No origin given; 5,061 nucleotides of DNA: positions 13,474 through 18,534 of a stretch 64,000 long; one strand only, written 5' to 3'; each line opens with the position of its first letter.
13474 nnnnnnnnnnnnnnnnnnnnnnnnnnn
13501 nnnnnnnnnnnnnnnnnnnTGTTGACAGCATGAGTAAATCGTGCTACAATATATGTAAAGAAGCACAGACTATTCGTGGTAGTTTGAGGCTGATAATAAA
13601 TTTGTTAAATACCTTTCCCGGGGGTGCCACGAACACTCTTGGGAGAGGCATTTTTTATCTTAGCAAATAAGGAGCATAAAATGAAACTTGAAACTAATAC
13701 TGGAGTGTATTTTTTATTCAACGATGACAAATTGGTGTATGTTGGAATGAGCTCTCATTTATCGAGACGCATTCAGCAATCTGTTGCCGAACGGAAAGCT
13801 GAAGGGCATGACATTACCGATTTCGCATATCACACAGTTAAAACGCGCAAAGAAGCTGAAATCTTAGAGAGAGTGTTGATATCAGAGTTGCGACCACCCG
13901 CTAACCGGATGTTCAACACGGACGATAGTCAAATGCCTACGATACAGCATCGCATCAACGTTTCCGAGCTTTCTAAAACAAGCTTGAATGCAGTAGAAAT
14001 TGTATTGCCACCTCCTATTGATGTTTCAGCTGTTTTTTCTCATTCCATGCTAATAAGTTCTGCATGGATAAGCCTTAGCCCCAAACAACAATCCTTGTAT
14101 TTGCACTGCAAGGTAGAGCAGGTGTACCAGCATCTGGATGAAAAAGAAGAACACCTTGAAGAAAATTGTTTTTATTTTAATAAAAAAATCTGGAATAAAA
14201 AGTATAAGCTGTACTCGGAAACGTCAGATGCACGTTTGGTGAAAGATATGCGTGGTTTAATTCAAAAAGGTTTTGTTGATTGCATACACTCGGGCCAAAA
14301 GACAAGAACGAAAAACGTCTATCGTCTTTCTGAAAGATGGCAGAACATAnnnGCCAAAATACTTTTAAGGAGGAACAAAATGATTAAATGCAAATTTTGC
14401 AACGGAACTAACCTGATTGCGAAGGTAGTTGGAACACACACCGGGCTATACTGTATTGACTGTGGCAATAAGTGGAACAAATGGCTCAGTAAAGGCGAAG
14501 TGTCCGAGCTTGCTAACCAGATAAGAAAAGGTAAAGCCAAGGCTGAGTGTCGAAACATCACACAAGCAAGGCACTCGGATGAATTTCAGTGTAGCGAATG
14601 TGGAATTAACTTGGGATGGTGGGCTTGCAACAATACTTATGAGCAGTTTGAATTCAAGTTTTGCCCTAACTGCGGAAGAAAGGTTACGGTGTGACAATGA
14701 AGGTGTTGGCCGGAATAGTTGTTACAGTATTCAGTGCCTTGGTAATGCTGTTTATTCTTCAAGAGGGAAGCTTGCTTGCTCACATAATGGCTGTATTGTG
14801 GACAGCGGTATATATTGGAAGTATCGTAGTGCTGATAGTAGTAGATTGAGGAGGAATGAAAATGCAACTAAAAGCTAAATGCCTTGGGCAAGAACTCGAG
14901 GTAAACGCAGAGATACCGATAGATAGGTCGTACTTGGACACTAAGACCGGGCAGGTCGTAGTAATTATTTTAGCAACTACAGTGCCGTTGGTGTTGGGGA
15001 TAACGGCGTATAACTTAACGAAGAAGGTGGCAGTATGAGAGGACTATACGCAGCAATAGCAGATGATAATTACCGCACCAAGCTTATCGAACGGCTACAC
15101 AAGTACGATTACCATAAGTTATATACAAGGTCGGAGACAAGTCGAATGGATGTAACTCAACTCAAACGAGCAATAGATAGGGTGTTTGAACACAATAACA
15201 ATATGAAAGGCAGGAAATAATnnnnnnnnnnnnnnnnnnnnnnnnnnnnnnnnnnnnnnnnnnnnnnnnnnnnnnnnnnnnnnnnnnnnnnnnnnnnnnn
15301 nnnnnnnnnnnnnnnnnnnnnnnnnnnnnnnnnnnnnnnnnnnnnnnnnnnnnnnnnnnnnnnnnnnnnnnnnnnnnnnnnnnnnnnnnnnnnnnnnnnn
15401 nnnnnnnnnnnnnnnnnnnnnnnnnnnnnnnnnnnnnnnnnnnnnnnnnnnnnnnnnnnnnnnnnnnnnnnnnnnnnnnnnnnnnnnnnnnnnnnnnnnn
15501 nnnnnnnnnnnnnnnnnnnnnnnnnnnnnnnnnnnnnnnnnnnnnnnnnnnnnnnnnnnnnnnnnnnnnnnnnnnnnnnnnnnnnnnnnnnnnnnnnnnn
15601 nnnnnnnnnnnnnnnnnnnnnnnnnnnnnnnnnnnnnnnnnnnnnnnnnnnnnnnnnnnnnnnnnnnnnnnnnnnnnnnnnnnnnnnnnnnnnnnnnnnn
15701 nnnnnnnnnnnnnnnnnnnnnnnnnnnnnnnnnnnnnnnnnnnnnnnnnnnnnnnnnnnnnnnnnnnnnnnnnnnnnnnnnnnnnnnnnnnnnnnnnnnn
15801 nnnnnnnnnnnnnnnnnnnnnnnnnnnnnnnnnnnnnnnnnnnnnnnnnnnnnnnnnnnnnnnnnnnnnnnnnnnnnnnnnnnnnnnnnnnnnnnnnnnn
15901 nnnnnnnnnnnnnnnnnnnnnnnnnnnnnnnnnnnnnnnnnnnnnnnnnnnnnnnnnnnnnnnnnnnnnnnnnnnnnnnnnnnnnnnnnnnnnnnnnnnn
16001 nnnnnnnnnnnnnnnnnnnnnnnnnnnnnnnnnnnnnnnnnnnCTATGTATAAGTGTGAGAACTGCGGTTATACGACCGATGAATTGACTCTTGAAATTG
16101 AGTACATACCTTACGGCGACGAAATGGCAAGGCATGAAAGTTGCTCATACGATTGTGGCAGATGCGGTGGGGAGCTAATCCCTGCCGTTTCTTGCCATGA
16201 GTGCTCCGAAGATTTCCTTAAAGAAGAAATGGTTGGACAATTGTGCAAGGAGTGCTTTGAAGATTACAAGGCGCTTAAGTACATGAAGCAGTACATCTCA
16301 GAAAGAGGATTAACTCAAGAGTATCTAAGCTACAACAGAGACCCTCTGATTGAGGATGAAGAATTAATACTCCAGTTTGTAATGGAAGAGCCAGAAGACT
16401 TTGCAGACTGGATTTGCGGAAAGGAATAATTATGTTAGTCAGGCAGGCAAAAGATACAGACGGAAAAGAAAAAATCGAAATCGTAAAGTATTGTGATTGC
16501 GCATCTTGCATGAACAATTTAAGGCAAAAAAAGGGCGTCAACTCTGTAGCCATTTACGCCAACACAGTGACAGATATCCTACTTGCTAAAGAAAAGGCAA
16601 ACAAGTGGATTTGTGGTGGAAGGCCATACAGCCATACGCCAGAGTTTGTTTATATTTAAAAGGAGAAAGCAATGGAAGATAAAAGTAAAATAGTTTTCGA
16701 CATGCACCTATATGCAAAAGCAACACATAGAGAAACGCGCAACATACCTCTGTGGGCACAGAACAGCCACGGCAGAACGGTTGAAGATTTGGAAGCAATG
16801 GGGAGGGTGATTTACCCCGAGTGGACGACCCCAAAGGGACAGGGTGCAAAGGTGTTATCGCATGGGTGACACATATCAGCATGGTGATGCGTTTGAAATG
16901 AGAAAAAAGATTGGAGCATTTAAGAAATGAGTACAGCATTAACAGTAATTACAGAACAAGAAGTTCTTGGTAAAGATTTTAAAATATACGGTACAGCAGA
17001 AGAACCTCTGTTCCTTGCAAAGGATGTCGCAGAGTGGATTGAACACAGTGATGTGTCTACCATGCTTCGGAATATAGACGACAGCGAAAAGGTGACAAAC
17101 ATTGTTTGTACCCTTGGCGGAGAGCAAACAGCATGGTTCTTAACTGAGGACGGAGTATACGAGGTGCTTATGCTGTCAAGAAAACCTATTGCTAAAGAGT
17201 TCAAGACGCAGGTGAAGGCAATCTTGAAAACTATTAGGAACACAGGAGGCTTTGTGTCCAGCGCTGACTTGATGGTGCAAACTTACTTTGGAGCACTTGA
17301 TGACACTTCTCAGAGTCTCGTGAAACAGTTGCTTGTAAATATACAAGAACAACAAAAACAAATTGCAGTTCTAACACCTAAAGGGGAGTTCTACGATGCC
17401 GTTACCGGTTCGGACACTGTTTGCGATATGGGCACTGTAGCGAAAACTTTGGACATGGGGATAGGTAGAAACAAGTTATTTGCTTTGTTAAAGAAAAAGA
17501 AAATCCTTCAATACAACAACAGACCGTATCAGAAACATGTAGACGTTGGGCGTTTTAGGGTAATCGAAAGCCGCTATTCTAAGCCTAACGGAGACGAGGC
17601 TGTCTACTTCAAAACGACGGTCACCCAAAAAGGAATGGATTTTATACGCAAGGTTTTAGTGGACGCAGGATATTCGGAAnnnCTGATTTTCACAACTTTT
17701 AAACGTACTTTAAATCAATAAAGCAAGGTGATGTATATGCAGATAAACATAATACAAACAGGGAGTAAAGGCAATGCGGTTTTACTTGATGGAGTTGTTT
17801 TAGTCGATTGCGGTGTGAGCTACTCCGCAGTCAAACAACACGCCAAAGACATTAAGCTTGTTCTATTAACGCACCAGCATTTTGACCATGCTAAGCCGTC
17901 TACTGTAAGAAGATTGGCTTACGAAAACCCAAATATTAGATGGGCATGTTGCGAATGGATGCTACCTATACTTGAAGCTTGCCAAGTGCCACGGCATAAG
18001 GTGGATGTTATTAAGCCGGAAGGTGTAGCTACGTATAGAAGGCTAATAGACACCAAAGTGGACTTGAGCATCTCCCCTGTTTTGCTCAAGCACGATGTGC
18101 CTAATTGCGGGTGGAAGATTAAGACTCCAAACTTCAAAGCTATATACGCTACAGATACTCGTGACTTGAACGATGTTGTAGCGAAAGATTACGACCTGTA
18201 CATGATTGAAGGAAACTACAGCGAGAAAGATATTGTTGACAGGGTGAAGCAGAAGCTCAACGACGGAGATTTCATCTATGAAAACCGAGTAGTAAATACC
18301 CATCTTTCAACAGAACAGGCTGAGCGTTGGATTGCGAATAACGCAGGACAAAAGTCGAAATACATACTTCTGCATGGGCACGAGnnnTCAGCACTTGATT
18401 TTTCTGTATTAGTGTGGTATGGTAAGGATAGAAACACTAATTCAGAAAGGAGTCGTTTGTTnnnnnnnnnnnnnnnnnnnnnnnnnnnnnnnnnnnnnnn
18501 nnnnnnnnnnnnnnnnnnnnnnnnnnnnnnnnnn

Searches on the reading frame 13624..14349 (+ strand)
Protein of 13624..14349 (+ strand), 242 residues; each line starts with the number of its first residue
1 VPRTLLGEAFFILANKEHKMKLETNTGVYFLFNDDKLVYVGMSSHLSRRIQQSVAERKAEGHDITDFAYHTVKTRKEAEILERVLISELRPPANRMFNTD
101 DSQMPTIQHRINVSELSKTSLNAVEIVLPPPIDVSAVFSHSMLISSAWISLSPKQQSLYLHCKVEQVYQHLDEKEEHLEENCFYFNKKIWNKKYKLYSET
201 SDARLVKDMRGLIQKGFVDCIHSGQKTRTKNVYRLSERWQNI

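Call 74: search_protein_families(library=pfam, proteins=[window:13624-14349:+], max_evalue=0.001)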
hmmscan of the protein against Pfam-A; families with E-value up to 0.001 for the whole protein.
window:13624-14349:+ (242 aa): 1 family
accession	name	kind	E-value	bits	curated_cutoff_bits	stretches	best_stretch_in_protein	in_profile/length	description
PF01541.30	GIY-YIG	-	1.6e-05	25.6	22.6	1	27-91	3-74/78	GIY-YIG catalytic domain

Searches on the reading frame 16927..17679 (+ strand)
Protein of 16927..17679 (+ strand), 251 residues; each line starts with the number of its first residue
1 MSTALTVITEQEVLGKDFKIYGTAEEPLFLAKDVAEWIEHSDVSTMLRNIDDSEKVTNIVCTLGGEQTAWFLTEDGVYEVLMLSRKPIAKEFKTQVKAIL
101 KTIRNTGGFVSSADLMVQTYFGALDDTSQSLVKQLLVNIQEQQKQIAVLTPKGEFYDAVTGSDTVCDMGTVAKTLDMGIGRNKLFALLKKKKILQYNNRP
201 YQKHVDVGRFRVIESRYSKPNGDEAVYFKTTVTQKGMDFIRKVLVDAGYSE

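Call 74: search_protein_families(library=pfam, proteins=[window:16927-17679:+], max_evalue=0.001)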
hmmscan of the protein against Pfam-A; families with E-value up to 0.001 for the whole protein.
window:16927-17679:+ (251 aa): 2 families
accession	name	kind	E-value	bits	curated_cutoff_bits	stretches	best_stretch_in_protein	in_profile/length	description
PF03374.19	ANT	-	8.7e-25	87.6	25.3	1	143-244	1-105/108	Phage antirepressor protein KilAC domain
PF02498.22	Bro-N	-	1.1e-14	55.3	25.6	1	19-96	3-90/96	BRO family, N-terminal domain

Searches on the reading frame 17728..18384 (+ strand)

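Call 74: search_protein_families(library=pfam, proteins=[window:17728-18384:+], max_evalue=0.001)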
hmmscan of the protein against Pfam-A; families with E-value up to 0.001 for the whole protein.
window:17728-18384:+ (219 aa): 3 families
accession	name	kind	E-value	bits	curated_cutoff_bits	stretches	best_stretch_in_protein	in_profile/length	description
PF12706.13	Lactamase_B_2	-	4.3e-14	53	27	1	24-212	3-195/200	Beta-lactamase superfamily domain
PF00753.33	Lactamase_B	-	1.3e-07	32.2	22.7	1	14-55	5-57/196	Metallo-beta-lactamase superfamily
PF13483.12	Lactamase_B_3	-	2.2e-05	24.9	24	1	23-143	18-110/160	Beta-lactamase superfamily domain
